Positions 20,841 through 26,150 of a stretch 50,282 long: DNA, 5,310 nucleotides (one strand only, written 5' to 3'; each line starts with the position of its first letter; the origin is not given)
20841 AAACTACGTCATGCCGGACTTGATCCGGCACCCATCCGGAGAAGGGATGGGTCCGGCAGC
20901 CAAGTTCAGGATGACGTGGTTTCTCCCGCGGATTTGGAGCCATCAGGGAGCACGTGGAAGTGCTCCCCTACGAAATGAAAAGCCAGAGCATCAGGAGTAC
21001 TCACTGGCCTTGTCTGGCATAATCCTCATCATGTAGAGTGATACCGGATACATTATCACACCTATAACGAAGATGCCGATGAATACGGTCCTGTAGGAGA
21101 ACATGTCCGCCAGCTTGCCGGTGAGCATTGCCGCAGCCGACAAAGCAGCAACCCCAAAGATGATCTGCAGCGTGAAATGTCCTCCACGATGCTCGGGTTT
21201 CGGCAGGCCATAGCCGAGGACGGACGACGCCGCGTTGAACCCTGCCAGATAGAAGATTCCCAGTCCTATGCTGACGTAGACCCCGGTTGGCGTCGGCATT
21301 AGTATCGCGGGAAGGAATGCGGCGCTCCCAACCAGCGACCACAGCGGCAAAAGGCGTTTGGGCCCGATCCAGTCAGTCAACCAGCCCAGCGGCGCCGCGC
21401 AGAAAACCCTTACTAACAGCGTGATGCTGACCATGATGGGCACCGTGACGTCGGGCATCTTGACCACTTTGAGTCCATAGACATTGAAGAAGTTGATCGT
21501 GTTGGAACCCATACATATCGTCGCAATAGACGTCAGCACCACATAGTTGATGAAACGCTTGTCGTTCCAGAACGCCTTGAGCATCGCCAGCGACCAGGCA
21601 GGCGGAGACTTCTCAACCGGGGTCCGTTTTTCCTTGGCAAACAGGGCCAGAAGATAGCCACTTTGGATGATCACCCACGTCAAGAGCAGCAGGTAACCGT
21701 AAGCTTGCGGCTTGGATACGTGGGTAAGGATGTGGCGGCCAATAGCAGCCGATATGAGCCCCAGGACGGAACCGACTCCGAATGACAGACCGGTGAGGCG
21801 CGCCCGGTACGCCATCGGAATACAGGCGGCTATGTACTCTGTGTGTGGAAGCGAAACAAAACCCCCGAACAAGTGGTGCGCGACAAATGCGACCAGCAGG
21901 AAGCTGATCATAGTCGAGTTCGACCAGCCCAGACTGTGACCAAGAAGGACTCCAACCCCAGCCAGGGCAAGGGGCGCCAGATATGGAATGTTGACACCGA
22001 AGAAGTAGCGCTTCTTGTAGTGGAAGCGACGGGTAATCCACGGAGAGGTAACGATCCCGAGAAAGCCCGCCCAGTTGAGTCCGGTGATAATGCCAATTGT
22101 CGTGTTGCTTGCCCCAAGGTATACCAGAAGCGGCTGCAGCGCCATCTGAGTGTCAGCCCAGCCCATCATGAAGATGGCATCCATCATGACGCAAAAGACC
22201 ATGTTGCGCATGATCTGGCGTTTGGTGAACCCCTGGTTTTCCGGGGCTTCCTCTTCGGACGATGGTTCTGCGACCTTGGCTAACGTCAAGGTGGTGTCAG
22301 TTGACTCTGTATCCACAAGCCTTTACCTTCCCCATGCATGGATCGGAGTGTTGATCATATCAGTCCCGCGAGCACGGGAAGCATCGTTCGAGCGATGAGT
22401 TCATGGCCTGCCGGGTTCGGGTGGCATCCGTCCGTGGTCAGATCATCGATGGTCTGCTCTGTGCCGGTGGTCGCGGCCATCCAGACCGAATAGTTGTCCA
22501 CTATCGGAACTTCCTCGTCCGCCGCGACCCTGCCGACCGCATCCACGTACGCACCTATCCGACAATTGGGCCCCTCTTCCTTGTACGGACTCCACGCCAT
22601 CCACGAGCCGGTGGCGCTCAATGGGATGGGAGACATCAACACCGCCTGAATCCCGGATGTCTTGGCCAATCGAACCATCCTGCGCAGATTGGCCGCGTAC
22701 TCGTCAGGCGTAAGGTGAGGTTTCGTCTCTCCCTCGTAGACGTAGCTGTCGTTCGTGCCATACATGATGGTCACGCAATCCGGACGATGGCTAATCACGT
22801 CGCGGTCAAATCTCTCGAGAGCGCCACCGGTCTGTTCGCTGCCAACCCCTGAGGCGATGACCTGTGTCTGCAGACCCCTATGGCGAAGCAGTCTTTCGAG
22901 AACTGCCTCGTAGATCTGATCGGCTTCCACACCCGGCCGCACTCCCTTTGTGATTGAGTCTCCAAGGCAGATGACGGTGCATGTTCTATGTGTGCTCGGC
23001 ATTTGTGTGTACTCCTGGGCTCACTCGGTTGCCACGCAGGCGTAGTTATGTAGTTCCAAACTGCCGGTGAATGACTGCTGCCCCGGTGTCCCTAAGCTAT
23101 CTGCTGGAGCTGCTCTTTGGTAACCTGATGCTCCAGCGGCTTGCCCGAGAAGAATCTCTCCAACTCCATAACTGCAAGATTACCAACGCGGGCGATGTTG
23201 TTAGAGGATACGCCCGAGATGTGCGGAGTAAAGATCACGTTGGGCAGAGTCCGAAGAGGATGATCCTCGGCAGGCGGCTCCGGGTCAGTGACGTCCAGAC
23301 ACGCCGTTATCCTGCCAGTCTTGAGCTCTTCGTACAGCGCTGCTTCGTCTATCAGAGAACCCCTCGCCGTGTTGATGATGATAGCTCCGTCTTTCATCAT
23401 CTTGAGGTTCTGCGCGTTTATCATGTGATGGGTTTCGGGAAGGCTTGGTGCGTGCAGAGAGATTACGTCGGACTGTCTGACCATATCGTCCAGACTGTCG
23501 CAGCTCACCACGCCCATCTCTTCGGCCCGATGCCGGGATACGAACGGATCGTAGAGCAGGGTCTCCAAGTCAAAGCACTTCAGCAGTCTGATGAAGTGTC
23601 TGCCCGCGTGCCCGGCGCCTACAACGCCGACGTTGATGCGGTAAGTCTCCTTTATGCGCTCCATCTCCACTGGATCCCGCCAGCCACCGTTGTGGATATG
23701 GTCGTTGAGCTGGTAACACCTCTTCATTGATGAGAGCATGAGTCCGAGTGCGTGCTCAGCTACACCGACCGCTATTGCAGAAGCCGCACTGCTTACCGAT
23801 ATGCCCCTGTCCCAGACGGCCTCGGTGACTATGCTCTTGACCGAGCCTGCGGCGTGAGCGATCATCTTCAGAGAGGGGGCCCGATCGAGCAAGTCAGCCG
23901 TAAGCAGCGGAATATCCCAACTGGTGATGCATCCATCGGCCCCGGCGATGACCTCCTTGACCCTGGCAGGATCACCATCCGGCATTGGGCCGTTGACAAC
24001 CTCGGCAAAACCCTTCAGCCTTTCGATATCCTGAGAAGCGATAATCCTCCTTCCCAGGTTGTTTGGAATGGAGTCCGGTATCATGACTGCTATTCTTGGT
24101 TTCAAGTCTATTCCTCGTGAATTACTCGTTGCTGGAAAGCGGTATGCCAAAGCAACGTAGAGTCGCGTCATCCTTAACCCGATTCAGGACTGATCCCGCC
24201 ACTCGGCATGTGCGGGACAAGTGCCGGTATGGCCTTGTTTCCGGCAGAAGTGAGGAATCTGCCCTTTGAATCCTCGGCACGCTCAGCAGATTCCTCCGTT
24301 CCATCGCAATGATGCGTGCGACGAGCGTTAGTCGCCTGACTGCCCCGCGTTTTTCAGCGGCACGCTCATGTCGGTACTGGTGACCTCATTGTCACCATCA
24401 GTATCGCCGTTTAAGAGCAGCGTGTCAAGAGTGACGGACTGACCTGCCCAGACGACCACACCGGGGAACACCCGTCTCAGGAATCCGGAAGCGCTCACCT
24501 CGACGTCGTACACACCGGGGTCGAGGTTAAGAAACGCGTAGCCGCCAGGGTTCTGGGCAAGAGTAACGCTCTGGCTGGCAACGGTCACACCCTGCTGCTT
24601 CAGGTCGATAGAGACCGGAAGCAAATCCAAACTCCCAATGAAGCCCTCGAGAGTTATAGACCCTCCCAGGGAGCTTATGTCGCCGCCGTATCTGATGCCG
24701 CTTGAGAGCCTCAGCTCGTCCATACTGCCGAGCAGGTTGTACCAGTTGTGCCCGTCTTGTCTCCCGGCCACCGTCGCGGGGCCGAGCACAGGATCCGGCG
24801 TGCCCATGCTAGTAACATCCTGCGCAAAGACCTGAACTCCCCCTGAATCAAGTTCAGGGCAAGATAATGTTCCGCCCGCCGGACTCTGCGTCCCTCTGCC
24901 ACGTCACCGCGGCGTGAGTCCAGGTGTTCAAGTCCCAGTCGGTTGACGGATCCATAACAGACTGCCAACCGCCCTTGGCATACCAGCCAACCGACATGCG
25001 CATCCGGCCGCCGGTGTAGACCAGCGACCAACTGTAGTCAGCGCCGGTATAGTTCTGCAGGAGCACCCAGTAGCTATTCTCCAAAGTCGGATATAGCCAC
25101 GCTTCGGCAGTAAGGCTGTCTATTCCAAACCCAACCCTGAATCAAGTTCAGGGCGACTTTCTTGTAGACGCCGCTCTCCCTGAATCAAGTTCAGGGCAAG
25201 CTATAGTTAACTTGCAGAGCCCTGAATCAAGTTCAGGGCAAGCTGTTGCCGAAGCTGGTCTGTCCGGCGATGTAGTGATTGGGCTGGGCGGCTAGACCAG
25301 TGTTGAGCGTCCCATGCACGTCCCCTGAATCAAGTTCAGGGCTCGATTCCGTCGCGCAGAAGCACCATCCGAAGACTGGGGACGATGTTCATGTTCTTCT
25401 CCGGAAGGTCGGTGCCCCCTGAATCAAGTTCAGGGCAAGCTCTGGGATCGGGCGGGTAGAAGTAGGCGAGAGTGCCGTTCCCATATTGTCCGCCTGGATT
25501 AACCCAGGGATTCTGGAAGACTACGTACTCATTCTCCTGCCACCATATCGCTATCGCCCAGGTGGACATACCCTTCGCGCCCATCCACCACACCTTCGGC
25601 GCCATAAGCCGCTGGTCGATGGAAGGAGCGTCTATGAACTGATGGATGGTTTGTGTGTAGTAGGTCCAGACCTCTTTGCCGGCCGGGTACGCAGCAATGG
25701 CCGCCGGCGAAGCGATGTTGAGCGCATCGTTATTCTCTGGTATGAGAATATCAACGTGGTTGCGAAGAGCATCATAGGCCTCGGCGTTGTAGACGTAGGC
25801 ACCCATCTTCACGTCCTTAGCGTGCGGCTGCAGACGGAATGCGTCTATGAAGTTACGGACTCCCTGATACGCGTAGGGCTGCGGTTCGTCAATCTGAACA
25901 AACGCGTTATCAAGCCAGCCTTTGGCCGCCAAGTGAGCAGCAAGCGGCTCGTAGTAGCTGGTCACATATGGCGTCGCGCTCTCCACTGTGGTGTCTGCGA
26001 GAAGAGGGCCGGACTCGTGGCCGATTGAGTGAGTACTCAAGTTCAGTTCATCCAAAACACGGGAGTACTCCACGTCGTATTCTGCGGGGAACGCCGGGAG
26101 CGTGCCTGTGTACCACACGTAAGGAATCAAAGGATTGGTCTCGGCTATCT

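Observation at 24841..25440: Six copies of a 20-24 nt perfect palindromic element packed into 600 bp of coding sequence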

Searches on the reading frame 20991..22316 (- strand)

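Call 24: search_protein_families(library=pfam, proteins=[window:20991-22316:-], max_evalue=0.001)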
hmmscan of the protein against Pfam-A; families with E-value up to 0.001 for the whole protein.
window:20991-22316:- (441 aa): 1 family
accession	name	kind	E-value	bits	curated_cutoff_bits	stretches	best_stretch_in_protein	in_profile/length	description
PF07690.21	MFS_1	-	2.6e-14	53.3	33.4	1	48-364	7-309/347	Major Facilitator Superfamily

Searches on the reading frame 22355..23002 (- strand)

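Call 24: search_protein_families(library=pfam, proteins=[window:22355-23002:-], max_evalue=0.001)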
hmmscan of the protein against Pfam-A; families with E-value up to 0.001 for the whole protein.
window:22355-23002:- (215 aa): 4 families
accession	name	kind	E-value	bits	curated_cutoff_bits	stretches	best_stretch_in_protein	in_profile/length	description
PF13472.12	Lipase_GDSL_2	-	3.1e-28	99.9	32.9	1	12-202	1-178/178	GDSL-like Lipase/Acylhydrolase family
PF00657.28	Lipase_GDSL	-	1.1e-19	71.9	23.6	1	10-205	1-206/208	GDSL-like Lipase/Acylhydrolase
PF25182.1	NonGDSL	-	4.7e-06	26.5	80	1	7-173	27-175/220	Non-GDSL lipase-like family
PF04311.20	DUF459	-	0.00016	21.5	27.2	0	10-207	2-194/197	Protein of unknown function (DUF459)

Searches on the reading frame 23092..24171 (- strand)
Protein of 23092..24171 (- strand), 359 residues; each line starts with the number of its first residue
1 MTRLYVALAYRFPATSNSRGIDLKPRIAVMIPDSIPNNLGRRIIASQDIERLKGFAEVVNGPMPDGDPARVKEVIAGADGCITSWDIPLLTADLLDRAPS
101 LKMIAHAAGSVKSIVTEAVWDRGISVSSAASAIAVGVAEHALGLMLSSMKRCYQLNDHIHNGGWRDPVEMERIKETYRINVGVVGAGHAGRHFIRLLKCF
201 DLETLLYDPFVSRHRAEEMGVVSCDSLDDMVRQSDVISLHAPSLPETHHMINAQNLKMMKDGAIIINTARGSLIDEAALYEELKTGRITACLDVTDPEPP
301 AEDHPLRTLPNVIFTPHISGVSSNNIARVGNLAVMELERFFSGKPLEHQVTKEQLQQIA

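Call 17: find_encoding_contigs(protein=window:23092-24171:-, flank=10000, max_places=10)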
Protein window:23092-24171:- (359 aa): no gene with exactly this product is on record in the collection.

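Call 24: search_protein_families(library=pfam, proteins=[window:23092-24171:-], max_evalue=0.001)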
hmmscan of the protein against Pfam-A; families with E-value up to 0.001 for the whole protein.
window:23092-24171:- (359 aa): 4 families
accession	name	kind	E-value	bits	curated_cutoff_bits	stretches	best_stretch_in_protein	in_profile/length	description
PF02826.25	2-Hacid_dh_C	-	6.2e-55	185.8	25.1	1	142-319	1-178/178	D-isomer specific 2-hydroxyacid dehydrogenase, NAD binding domain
PF00389.36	2-Hacid_dh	-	2e-11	44.1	24.6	1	62-350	26-133/134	D-isomer specific 2-hydroxyacid dehydrogenase, catalytic domain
PF01408.29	GFO_IDH_MocA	-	0.0002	22.5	24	1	179-258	1-85/120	Oxidoreductase family, NAD-binding Rossmann fold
PF03446.21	NAD_binding_2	-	0.00038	20.9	21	1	180-288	1-112/161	NAD binding domain of 6-phosphogluconate dehydrogenase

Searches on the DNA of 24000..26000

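Call 13: search_rna_families(source=window, start=24000, end=26000, threshold=evalue, max_evalue=10, show_alignments=3)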
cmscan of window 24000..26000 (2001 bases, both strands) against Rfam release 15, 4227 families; matches with E-value up to 10: 8.
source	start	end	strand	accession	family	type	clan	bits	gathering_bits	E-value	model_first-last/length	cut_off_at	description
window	24621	24663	-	RF03838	MIR8032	Gene; miRNA;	-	22.1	78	0.095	1-48/48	no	MIR8032 microRNA precursor family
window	25295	25410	+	RF01290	SNORD10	Gene; snRNA; snoRNA; CD-box;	-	19.6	37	0.2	1-139/139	no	Small nucleolar RNA SNORD10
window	24106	24240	-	RF01444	S_pombe_snR92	Gene; snRNA; snoRNA; HACA-box;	-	17.1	80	2.7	1-144/144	no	small nucleolar RNA snR92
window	24628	24673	+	RF02814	Sso133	Gene; sRNA;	-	16.5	44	6.5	1-73/73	no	Sulfolobus sRNA133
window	25580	25623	-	RF00931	mir-879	Gene; miRNA;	-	16.4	90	7.1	1-74/74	no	mir-879 microRNA precursor family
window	25219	25305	+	RF02972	engA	Cis-reg;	-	14.8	46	8.3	1-101/101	no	engA RNA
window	24429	24442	+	RF01309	sR60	Gene; snRNA; snoRNA; CD-box;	CL00132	14.6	50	4.7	40-53/55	no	Small nucleolar RNA sR60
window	25193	25237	+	RF01834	fiv_FSE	Cis-reg; frameshift_element;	-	14.5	53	6.3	1-35/35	no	ribosomal frameshift site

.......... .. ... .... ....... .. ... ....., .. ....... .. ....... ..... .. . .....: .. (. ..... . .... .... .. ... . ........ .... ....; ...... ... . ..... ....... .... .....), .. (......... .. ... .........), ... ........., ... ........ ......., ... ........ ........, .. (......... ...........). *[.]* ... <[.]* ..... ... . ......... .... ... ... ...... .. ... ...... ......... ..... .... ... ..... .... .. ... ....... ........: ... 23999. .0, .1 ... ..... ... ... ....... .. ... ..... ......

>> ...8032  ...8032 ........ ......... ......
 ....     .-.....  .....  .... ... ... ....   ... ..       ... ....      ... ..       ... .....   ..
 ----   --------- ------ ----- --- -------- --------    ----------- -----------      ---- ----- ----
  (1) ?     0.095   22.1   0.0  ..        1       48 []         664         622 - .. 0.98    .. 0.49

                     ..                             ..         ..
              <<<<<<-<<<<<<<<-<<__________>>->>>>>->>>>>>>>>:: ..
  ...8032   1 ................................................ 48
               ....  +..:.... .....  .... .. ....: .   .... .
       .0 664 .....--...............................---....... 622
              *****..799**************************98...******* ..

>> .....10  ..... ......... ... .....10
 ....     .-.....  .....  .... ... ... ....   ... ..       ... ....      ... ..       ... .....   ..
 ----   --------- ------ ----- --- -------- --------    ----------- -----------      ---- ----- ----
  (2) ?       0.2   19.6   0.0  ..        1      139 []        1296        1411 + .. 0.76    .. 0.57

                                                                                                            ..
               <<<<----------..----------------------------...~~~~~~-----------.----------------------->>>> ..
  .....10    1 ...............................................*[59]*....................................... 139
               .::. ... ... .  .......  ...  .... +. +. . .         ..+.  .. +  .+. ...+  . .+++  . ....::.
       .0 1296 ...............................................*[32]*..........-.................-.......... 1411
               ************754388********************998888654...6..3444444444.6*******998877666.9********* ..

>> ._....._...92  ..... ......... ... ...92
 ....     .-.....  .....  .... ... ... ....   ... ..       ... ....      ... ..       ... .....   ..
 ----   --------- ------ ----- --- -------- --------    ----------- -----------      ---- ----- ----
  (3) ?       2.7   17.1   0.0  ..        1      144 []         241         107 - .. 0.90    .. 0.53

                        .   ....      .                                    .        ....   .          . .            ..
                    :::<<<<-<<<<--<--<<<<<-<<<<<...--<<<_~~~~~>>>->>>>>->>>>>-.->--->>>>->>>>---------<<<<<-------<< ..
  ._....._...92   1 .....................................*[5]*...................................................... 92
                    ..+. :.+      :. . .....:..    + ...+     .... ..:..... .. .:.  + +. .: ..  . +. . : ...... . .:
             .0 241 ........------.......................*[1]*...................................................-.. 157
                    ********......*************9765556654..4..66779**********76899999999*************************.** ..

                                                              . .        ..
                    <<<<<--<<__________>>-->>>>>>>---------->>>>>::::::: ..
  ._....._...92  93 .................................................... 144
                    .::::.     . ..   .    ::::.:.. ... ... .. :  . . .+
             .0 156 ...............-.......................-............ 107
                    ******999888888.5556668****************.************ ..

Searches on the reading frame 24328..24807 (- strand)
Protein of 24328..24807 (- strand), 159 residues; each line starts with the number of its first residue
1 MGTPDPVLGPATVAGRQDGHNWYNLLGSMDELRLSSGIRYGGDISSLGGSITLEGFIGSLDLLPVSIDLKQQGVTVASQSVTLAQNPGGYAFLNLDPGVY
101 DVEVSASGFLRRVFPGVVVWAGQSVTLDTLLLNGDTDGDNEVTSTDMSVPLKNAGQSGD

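Call 70: list_cluster_members(proteins=[P0001, window:24328-24807:-, window:27899-28639:-])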
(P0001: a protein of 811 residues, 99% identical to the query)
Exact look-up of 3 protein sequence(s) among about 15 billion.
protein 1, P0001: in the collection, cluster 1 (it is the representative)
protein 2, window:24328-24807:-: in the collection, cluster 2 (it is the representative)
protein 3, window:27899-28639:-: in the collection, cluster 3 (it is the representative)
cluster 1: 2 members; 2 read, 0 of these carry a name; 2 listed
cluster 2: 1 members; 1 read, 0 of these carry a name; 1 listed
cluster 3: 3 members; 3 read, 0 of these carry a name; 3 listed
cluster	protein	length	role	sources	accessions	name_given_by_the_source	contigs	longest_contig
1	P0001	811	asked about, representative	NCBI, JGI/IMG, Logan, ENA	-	-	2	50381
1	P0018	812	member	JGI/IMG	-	-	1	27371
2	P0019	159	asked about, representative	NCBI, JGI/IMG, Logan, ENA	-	-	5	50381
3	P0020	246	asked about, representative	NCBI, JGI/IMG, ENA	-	-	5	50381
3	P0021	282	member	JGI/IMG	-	-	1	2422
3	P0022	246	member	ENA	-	-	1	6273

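Call 73: find_encoding_contigs(protein=P0022, flank=8000, max_places=6)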
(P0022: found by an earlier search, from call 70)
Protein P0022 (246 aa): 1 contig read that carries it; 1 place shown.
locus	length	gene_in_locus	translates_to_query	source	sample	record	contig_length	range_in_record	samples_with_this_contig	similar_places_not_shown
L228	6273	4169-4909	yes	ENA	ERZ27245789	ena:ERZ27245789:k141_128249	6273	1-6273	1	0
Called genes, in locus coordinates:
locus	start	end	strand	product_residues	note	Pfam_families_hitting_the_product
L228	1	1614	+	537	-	?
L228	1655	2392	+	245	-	PF00106:adh_short, PF08659:KR, PF13561:adh_short_C2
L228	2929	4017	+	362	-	PF13385:Laminin_G_3, PF13620:CarboxypepD_reg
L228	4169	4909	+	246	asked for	PF13620:CarboxypepD_reg, PF22904:NOMO1-like_2nd (weak), PF17210:SdrD_B (faint)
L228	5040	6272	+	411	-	?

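Call 74: find_encoding_contigs(protein=window:24328-24807:-, flank=4000, max_places=10)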
Protein window:24328-24807:- (159 aa): 7 contigs read that carry it; 6 places shown.
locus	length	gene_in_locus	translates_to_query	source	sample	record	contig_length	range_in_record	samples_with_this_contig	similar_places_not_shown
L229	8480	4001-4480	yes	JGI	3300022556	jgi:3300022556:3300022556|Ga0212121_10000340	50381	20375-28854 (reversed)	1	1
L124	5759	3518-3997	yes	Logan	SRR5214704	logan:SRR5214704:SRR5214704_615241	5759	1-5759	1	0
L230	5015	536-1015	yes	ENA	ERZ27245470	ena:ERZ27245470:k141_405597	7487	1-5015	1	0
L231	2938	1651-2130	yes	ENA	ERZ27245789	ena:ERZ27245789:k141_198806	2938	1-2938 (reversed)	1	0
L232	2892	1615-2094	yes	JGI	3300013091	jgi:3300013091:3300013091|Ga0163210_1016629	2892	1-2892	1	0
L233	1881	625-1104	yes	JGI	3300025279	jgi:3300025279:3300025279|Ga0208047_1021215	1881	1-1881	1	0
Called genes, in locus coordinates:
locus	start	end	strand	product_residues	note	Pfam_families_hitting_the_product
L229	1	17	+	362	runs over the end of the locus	PF13385:Laminin_G_3, PF13620:CarboxypepD_reg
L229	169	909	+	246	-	PF13620:CarboxypepD_reg, PF22904:NOMO1-like_2nd (weak), PF17210:SdrD_B (faint)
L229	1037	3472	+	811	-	PF13320:GH123_cat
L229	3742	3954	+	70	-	-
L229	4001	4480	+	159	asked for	PF13620:CarboxypepD_reg (weak)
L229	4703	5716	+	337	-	PF00389:2-Hacid_dh, PF02826:2-Hacid_dh_C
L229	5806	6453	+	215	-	PF25182:NonGDSL (weak), PF00657:Lipase_GDSL, PF13472:Lipase_GDSL_2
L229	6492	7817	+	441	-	PF07690:MFS_1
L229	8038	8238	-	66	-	-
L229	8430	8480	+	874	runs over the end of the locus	PF01624:MutS_I, PF05188:MutS_II, PF05192:MutS_III, PF05190:MutS_IV, PF00488:MutS_V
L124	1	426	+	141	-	?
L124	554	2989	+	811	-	PF13320:GH123_cat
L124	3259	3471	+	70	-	-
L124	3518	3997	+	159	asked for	PF13620:CarboxypepD_reg (weak)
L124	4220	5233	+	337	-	PF00389:2-Hacid_dh, PF02826:2-Hacid_dh_C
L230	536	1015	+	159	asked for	PF13620:CarboxypepD_reg (weak)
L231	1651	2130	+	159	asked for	PF13620:CarboxypepD_reg (weak)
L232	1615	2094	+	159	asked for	PF13620:CarboxypepD_reg (weak)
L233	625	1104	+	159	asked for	PF13620:CarboxypepD_reg (weak)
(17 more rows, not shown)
